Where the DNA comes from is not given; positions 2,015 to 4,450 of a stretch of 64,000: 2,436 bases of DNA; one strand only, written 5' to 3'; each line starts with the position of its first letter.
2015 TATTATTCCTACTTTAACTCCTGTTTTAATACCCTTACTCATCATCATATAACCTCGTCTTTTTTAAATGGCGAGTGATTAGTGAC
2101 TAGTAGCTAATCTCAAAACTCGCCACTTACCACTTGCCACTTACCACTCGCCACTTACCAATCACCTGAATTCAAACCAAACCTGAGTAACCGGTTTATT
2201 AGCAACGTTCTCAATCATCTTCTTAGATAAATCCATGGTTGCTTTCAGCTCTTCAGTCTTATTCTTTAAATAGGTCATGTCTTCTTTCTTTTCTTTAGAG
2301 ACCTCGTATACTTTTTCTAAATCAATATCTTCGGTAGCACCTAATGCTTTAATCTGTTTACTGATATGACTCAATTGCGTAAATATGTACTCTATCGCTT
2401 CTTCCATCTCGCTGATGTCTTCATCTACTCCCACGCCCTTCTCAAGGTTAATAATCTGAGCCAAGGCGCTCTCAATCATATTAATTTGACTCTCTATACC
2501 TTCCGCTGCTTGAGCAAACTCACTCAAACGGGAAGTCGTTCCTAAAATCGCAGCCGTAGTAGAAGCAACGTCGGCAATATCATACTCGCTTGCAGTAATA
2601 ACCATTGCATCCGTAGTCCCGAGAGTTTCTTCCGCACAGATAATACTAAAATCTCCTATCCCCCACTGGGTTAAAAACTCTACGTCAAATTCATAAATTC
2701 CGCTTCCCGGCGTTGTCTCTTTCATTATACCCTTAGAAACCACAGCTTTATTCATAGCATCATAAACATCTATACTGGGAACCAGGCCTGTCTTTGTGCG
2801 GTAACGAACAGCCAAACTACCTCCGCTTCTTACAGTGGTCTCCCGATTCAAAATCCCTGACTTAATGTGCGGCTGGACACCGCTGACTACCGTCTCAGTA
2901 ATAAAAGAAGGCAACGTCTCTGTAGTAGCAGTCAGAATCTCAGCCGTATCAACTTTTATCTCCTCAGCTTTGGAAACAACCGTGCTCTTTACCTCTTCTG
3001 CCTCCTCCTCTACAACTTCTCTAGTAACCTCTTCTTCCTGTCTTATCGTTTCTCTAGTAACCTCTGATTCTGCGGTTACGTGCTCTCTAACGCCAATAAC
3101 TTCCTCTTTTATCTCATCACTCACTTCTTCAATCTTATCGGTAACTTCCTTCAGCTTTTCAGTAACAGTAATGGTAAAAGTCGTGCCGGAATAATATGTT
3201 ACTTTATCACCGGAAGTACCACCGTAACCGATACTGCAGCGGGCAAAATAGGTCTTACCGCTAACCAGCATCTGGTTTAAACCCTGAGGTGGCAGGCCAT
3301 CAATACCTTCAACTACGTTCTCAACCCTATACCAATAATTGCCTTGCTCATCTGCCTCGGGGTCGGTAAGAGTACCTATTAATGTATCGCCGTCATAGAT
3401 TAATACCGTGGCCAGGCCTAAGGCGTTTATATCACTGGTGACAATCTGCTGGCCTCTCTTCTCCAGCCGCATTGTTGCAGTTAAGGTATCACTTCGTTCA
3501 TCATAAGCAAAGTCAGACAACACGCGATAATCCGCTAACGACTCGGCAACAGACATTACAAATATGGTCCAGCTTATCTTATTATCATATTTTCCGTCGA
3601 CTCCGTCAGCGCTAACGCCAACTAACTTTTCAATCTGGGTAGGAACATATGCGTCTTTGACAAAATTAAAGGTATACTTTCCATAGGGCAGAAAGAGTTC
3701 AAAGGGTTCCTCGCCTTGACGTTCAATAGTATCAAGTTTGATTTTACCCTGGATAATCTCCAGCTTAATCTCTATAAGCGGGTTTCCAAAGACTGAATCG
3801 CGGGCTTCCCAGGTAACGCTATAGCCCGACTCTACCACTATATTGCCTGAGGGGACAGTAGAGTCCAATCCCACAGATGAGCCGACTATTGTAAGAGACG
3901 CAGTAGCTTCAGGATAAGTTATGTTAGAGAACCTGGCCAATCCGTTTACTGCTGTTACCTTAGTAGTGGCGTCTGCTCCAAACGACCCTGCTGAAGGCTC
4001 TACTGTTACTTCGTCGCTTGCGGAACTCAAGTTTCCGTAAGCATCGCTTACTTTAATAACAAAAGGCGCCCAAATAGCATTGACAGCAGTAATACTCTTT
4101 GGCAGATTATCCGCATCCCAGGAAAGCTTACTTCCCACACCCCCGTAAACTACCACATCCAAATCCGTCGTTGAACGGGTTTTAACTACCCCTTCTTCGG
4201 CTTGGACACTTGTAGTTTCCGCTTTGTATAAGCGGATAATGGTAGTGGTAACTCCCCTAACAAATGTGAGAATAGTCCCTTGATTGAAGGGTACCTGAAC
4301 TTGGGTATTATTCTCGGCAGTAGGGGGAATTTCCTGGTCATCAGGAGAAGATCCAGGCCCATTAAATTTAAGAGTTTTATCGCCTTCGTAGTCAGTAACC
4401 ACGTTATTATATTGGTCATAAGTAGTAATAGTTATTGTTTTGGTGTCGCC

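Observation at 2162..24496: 22.3-kb uninterrupted ORF encoding a 7,444-aa secreted mosaic protein with no recognisable catalytic or anchoring domain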

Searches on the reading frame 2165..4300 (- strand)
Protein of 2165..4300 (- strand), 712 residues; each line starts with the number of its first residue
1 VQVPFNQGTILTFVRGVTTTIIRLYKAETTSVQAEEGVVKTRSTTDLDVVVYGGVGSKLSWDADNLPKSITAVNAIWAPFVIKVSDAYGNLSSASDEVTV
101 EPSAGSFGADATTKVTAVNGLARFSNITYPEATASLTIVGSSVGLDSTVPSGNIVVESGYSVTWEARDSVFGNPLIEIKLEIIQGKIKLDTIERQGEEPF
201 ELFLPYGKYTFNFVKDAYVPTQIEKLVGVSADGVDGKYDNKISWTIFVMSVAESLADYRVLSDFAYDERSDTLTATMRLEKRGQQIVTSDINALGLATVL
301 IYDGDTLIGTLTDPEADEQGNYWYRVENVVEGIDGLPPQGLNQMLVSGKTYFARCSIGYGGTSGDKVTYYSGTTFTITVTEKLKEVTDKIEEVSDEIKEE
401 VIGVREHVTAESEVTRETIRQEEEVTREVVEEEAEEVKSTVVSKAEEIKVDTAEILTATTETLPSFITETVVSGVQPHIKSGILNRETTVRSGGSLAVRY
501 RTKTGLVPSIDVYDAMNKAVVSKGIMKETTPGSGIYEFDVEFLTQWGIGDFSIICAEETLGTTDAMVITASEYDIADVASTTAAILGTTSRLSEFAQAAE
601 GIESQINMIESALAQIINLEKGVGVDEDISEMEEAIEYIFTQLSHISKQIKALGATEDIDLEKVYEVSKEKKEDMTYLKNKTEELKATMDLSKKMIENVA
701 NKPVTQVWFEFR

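Call 29: search_protein_families(library=ncbifam, proteins=[window:2165-4300:-], max_evalue=0.01)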
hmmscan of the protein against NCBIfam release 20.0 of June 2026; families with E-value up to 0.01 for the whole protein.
window:2165-4300:- (712 aa): 0 families

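Call 89: search_protein_families(library=pfam, proteins=[window:2165-4201:-], max_evalue=1)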
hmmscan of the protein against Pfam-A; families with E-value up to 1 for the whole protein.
window:2165-4201:- (679 aa): 7 families
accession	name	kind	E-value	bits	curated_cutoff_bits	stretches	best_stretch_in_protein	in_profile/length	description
PF09141.16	Talin_middle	-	6.5e-06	26.7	25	1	557-627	41-111/161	Talin, middle domain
PF01442.23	Apolipoprotein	-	0.0017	18.5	90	1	347-428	3-84/190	Apolipoprotein A1/A4/E domain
PF00310.26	GATase_2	-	0.072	12.3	19.9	1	332-405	68-141/420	Glutamine amidotransferases class-II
PF07303.18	Occludin_ELL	-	0.24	12.6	31.2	0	551-618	30-97/101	Occludin homology domain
PF07889.17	DUF1664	-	0.3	11.6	34.6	0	598-669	49-116/124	Protein of unknown function (DUF1664)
PF21774.3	NagJ_C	-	0.33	12.1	28.3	1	609-671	48-110/114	Hyaluronidase post-catalytic domain-like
PF25767.1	ARM_TBCD_2nd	-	0.54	10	29.7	1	374-483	51-158/245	Tubulin-specific chaperone D-like, ARM repeats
